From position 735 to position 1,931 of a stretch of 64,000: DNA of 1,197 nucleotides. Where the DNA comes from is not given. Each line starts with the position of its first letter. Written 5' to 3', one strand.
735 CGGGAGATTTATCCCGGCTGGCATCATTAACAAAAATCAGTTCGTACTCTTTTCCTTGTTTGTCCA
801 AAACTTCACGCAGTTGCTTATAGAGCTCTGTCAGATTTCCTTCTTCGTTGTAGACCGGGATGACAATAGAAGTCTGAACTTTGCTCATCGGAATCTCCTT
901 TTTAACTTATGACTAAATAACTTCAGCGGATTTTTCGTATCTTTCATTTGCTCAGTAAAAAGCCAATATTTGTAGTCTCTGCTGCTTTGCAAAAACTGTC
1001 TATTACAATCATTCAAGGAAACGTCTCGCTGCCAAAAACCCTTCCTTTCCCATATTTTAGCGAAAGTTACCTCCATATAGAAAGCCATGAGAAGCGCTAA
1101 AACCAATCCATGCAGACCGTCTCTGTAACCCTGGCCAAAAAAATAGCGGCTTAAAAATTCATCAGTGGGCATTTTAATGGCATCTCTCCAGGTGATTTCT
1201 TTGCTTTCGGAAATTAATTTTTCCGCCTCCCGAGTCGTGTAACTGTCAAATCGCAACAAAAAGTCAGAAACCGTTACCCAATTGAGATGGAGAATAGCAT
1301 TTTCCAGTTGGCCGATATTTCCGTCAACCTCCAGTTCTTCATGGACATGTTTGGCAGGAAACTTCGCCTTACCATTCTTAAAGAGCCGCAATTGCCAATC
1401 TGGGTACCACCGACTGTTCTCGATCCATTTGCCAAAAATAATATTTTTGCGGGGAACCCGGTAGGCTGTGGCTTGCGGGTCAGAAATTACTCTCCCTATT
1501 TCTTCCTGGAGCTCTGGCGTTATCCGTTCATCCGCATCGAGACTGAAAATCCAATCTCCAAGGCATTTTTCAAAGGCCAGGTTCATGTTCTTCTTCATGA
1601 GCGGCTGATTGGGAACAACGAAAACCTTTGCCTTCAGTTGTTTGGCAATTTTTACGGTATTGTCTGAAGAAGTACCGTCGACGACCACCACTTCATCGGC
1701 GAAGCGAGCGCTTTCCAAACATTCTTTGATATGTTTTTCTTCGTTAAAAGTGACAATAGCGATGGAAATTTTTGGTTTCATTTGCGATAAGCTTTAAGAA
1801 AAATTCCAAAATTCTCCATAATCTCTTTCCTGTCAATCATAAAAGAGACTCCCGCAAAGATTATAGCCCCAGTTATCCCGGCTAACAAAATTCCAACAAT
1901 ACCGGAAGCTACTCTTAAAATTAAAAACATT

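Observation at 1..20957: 21-kb surface-glycosylation island dominated by GT-C membrane glycosyltransferase paralogs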

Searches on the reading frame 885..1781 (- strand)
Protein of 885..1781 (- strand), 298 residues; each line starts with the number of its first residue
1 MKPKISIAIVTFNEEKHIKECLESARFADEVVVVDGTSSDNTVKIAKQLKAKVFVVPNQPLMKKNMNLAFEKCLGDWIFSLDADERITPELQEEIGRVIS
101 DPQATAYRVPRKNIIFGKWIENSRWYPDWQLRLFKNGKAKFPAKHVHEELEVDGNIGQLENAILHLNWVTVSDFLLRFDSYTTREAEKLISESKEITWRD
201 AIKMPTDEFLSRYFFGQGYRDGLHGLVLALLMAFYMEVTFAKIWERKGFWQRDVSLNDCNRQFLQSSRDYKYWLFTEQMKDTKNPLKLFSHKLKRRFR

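Call 5: search_protein_families(library=pfam, proteins=[window:885-1781:-], max_evalue=0.01)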
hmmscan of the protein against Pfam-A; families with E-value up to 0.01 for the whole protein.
window:885-1781:- (298 aa): 4 families
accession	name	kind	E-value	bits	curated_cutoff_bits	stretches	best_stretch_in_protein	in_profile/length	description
PF00535.33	Glycos_transf_2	-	1.5e-20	74.3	23.3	1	6-137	1-145/168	Glycosyl transferase family 2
PF13704.12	Glyco_tranf_2_4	-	1.7e-05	25.6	27.5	1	13-87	2-84/98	Glycosyl transferase family 2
PF13641.12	Glyco_tranf_2_3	-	0.00017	22.1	27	1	3-103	1-115/230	Glycosyltransferase like family 2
PF10111.15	Glyco_tranf_2_2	-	0.00033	20.7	27.3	1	12-99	9-106/276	Glycosyltransferase like family 2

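Call 8: search_protein_families(library=ncbifam, proteins=[window:885-1781:-], max_evalue=0.01)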
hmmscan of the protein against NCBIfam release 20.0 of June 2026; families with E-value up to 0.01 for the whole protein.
window:885-1781:- (298 aa): 10 families
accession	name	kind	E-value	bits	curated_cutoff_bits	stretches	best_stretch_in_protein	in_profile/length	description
TIGR04283.1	glyco_like_mftF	equivalog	5.3e-14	52.3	182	1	5-107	1-105/221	TIGR04283 family arsenosugar biosynthesis glycosyltransferase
TIGR04195.1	S_glycosyl_SunS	equivalog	7.2e-11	41.6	350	1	2-100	56-156/421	SunS family peptide S-glycosyltransferase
TIGR04182.1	glyco_TIGR04182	equivalog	2.9e-06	26.9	325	1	5-90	2-88/293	S-layer glycoprotein N-glycosyltransferase AglJ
NF007482.0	PRK10073.1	equivalog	2.6e-05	23.4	423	1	2-94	5-105/334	glycosyltransferase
NF010496.0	PRK13915.1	equivalog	7.1e-05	22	262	1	4-54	32-89/307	glucosyl-3-phosphoglycerate synthase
TIGR03937.1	PgaC_IcaA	equivalog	0.00015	20.9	422.3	1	3-88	45-139/407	poly-beta-1,6-N-acetyl-D-glucosamine synthase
NF050050.1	ProtGlycPglI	equivalog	0.00033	20.1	500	1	2-89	1-98/306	GalNAc(5)-diNAcBac-PP-undecaprenol beta-1,3-glucosyltransferase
NF038302.1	EPS_HpsE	equivalog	0.00059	18.9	300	1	5-53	3-58/307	hormogonium polysaccharide biosynthesis glycosyltransferase HpsE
NF047683.1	TeichurnBiosyTuaG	equivalog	0.00092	18.9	400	1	2-91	5-103/252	teichuronic acid biosynthesis protein TuaG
NF045692.1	OglycostaseCruG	equivalog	0.0011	17.9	600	1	4-88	42-141/386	2'-O-glycosyltransferase CruG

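Call 14: find_encoding_contigs(protein=window:885-1781:-, flank=10000, max_places=6)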
Protein window:885-1781:- (298 aa): 1 contig read that carries it; 1 place shown.
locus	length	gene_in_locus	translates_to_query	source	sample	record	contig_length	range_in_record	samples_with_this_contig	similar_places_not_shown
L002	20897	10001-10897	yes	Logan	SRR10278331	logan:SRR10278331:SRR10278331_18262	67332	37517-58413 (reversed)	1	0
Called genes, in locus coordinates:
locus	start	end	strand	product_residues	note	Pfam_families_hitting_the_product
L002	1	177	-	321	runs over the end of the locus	PF09586:YfhO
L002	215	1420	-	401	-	PF09586:YfhO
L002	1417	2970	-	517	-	PF13231:PMT_2 (weak)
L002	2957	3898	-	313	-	PF13489:Methyltransf_23, PF13847:Methyltransf_31, PF08241:Methyltransf_11, PF08242:Methyltransf_12, PF13649:Methyltransf_25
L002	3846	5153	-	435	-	PF13231:PMT_2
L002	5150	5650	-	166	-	-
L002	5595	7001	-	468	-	-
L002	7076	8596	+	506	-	-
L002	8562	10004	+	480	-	PF01943:Polysacc_synt, PF13440:Polysacc_synt_3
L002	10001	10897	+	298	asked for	PF00535:Glycos_transf_2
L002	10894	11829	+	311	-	PF00535:Glycos_transf_2, PF10111:Glyco_tranf_2_2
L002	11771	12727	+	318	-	PF13641:Glyco_tranf_2_3, PF00535:Glycos_transf_2, PF13632:Glyco_trans_2_3 (weak)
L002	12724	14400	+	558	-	-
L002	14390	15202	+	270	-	PF00535:Glycos_transf_2, PF10111:Glyco_tranf_2_2 (weak)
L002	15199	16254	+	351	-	PF13439:Glyco_transf_4, PF00534:Glycos_transf_1, PF13692:Glyco_trans_1_4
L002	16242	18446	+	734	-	PF09586:YfhO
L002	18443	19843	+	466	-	PF02366:PMT, PF13231:PMT_2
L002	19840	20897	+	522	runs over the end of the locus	PF02366:PMT, PF13231:PMT_2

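Call 16: find_related_loci(query=L002:19840-20897:+, collection=genome_contigs, flank=10000)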
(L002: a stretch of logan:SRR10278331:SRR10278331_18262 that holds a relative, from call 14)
Query L002:19840-20897:+ (352 aa) in genome_contigs; peptide patterns used: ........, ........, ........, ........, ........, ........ (x = any residue, [..] = any of these).
126 stretches matched a pattern; 39 encode a relative of the query (tblastn E <= 1e-3); 39 distinct loci.
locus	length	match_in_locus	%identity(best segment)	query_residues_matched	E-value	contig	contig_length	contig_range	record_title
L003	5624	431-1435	78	17-352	1e-170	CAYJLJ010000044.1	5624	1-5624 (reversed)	MAG TPA_asm: uncultured Gammaproteobacteria bacterium isolate ERP124720_co1_20 genome assembly, contig: NODE_15787_lengt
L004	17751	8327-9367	56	9-352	1e-113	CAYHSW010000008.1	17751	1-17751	MAG TPA_asm: uncultured Gammaproteobacteria bacterium isolate ERP119705_co14_252 genome assembly, contig: NODE_3318_leng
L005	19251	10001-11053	50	3-352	7e-106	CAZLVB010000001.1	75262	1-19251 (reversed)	MAG TPA_asm: uncultured Gammaproteobacteria bacterium isolate SRP269290_co3_1053 genome assembly, contig: NODE_248_lengt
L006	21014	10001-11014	50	16-352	1e-101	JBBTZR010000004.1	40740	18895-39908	MAG: Patescibacteria group bacterium isolate H41-bin136_1 H41_bin136_1_000000000004, whole genome shotgun sequence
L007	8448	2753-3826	49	7-352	1e-101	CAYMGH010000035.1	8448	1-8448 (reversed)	MAG TPA_asm: uncultured Gammaproteobacteria bacterium isolate SRP269290_co1_900 genome assembly, contig: NODE_13913_leng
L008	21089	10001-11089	50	3-352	6e-99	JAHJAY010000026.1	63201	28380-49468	MAG: Patescibacteria group bacterium isolate Modern_marine.mb.231 Modern_marine.mb.231_k141_1369341, whole genome shotgu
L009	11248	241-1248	50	18-352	4e-99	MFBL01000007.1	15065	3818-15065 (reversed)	MAG: Candidatus Curtissbacteria bacterium RIFCSPHIGHO2_12_FULL_41_17 rifcsphigho2_12_scaffold_12985, whole genome shotgu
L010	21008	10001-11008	49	18-352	4e-98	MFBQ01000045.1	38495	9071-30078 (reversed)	MAG: Candidatus Curtissbacteria bacterium RIFCSPLOWO2_01_FULL_41_18 rifcsplowo2_01_scaffold_8950, whole genome shotgun s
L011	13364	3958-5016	50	4-352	3e-98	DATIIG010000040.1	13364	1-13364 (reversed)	MAG TPA_asm: Candidatus Saccharimonadales bacterium isolate SMAG_U15658 k141_693914, whole genome shotgun sequence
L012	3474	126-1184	46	2-352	9e-99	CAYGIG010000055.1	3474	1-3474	MAG TPA_asm: uncultured Gammaproteobacteria bacterium isolate ERP113451_co3_276 genome assembly, contig: NODE_31556_leng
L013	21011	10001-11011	52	17-352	6e-96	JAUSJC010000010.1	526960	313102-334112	MAG: Candidatus Curtissbacteria bacterium isolate E14_metabat.bin.284 E14_k141_194071, whole genome shotgun sequence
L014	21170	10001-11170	43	7-352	5e-94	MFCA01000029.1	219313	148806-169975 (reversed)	MAG: Candidatus Curtissbacteria bacterium RIFOXYA1_FULL_41_14 rifoxya1_full_scaffold_9, whole genome shotgun sequence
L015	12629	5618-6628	47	17-352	1e-93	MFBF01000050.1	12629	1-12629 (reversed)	MAG: Candidatus Curtissbacteria bacterium RIFCSPHIGHO2_02_FULL_42_15 rifcsphigho2_02_scaffold_44762, whole genome shotgu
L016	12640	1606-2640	47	7-352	2e-92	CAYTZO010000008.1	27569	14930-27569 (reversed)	MAG TPA_asm: uncultured Gammaproteobacteria bacterium isolate SRP093762_co1_179 genome assembly, contig: NODE_1041_lengt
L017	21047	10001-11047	46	3-352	4e-92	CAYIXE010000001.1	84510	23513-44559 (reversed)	MAG TPA_asm: uncultured Gammaproteobacteria bacterium isolate ERP119705_co7_214 genome assembly, contig: NODE_134_length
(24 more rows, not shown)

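Call 19: search_protein_families(library=pfam, proteins=[L002:10894-11829:+, L002:11771-12727:+, L002:12724-14400:+, L002:14390-15202:+, L002:15199-16254:+, L002:16242-18446:+, L002:18443-19843:+, L002:19840-20895:+], max_evalue=0.01)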
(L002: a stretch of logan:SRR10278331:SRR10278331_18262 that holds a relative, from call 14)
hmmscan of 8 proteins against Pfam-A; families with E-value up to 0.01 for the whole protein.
L002:10894-11829:+ (311 aa): 2 families
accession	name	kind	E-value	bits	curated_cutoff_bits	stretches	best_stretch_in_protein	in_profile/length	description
PF00535.33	Glycos_transf_2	-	1.1e-36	126.8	23.3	1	7-169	1-167/168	Glycosyl transferase family 2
PF10111.15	Glyco_tranf_2_2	-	4.2e-08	33.5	27.3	1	7-110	1-104/276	Glycosyltransferase like family 2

L002:11771-12727:+ (318 aa): 3 families
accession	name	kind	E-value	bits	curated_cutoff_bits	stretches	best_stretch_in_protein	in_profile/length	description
PF00535.33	Glycos_transf_2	-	1.1e-15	58.4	23.3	1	22-210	1-167/168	Glycosyl transferase family 2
PF13641.12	Glyco_tranf_2_3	-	5.8e-12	46.6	27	1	21-250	3-214/230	Glycosyltransferase like family 2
PF13632.12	Glyco_trans_2_3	-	4.7e-07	30.3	27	1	102-276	1-145/198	Glycosyl transferase family group 2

L002:12724-14400:+ (558 aa): 0 families

L002:14390-15202:+ (270 aa): 3 families
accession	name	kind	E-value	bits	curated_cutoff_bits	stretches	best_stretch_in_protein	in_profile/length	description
PF00535.33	Glycos_transf_2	-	1.8e-14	54.4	23.3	1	16-119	9-122/168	Glycosyl transferase family 2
PF10111.15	Glyco_tranf_2_2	-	2e-07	31.2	27.3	1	14-98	9-104/276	Glycosyltransferase like family 2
PF13704.12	Glyco_tranf_2_4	-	2.8e-06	28.2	27.5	1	15-86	2-82/98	Glycosyl transferase family 2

L002:15199-16254:+ (351 aa): 4 families
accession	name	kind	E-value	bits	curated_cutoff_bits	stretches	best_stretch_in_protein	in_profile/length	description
PF00534.26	Glycos_transf_1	-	3.1e-21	76.1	26.4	1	159-332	9-172/172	Glycosyl transferases group 1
PF13692.12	Glyco_trans_1_4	-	1.8e-13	51.4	27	1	167-317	3-141/142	Glycosyl transferases group 1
PF13439.12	Glyco_transf_4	-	4.3e-08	33.8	28.5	1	14-157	2-169/170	Glycosyltransferase Family 4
PF13524.12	Glyco_trans_1_2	-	0.0046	17.4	25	1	225-333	28-129/144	Glycosyl transferase-like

L002:16242-18446:+ (734 aa): 1 family
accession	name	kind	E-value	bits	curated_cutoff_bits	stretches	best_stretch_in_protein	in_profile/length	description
PF09586.16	YfhO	-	1.7e-35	123.1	28.5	2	104-629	73-599/835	Bacterial membrane protein YfhO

L002:18443-19843:+ (466 aa): 2 families
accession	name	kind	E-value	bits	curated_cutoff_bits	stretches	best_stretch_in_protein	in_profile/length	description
PF13231.12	PMT_2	-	9.5e-27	94.6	26.1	1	64-221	1-159/160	Dolichyl-phosphate-mannose-protein mannosyltransferase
PF02366.24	PMT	-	4e-16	59.8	22.7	1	10-225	4-236/245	Dolichyl-phosphate-mannose-protein mannosyltransferase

L002:19840-20895:+ (352 aa): 2 families
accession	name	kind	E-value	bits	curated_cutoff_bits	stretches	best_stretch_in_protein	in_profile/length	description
PF02366.24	PMT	-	9.8e-14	51.9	22.7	1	9-224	2-231/245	Dolichyl-phosphate-mannose-protein mannosyltransferase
PF13231.12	PMT_2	-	1e-09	39.2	26.1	1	68-227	3-158/160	Dolichyl-phosphate-mannose-protein mannosyltransferase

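Call 30: search_protein_families(library=ncbifam, proteins=[L002:11771-12727:+, L002:14390-15202:+, L002:15199-16254:+, L002:16242-18446:+, L002:18443-19843:+], max_evalue=0.0001)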
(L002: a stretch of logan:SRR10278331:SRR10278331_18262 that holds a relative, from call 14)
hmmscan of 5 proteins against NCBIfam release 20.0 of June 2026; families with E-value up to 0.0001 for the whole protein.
L002:11771-12727:+ (318 aa): 8 families
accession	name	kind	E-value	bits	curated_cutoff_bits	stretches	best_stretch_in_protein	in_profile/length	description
TIGR01556.1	rhamnosyltran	subfamily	8.9e-16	57.9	200.55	2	183-248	136-201/281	rhamnosyltransferase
TIGR03965.1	mycofact_glyco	equivalog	8.8e-15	54.5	280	2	18-121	73-176/467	mycofactocin biosynthesis glycosyltransferase MftF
NF050113.1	gal_furan_GlfT1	equivalog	1e-10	41.4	330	1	22-127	3-108/290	galactofuranosyltransferase GlfT1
NF038299.1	EPS_HpsN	equivalog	2.5e-07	30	425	1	182-254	152-227/317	hormogonium polysaccharide biosynthesis glycosyltransferase HpsN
NF041875.1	EPS_EpsD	equivalog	1.5e-06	27.8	370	0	22-123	2-103/325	exopolysaccharide biosynthesis glycosyltransferase EpsD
TIGR04283.1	glyco_like_mftF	equivalog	1.9e-06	27.7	182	0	21-137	1-111/221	TIGR04283 family arsenosugar biosynthesis glycosyltransferase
NF038302.1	EPS_HpsE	equivalog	2.5e-06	26.7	300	0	23-138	5-125/307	hormogonium polysaccharide biosynthesis glycosyltransferase HpsE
TIGR03937.1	PgaC_IcaA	equivalog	1.6e-05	24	422.3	1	13-129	39-155/407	poly-beta-1,6-N-acetyl-D-glucosamine synthase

L002:14390-15202:+ (270 aa): 3 families
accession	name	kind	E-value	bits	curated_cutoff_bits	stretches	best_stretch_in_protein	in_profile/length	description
TIGR04283.1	glyco_like_mftF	equivalog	4.7e-10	39.4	182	1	22-107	16-104/221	TIGR04283 family arsenosugar biosynthesis glycosyltransferase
TIGR04195.1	S_glycosyl_SunS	equivalog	1.6e-07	30.5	350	1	15-86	67-142/421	SunS family peptide S-glycosyltransferase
NF007482.0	PRK10073.1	equivalog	2.5e-07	30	423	1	4-97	7-107/334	glycosyltransferase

L002:15199-16254:+ (351 aa): 8 families
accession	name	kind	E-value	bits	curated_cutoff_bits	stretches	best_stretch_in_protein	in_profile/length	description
TIGR03999.1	thiol_BshA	equivalog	2.5e-10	39.8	273.7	1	184-348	215-369/375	N-acetyl-alpha-D-glucosaminyl L-malate synthase BshA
TIGR03449.1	mycothiol_MshA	equivalog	3.8e-08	32.6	462.5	1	188-347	244-398/406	D-inositol-3-phosphate glycosyltransferase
NF012028.0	PRK15484.1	subfamily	7e-07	28.7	618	1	164-338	192-361/380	lipopolysaccharide N-acetylglucosaminyltransferase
TIGR02095.1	glgA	subfamily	1.1e-05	24.3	328.45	1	164-299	293-413/477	glycogen/starch synthase, ADP-glucose type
NF049988.1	MGlcDAGSynMgs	equivalog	1.3e-05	24.8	400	1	187-348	232-383/398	alpha-monoglucosyldiacylglycerol synthase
NF038229.1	Glyco4_Geo_Pelo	equivalog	1.5e-05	24.2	400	1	270-349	253-333/338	GPMC system family 4 glycosyltransferase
NF010698.0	PRK14098.1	equivalog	1.8e-05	23.6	754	1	237-295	366-422/489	starch synthase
NF041876.1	EPS_EpsE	equivalog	2e-05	24.1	400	1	263-333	304-376/389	exopolysaccharide biosynthesis GT4 family glycosyltransferase EpsE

L002:16242-18446:+ (734 aa): 0 families

L002:18443-19843:+ (466 aa): 2 families
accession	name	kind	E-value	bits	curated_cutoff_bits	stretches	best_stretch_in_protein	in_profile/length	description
NF009784.2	PRK13279.1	equivalog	1.1e-19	70.5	567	1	11-221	7-224/539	lipid IV(A) 4-amino-4-deoxy-L-arabinosyltransferase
TIGR03663.1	TIGR03663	subfamily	1.2e-05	24.5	126.25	1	21-200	14-186/435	flippase activity-associated protein Agl23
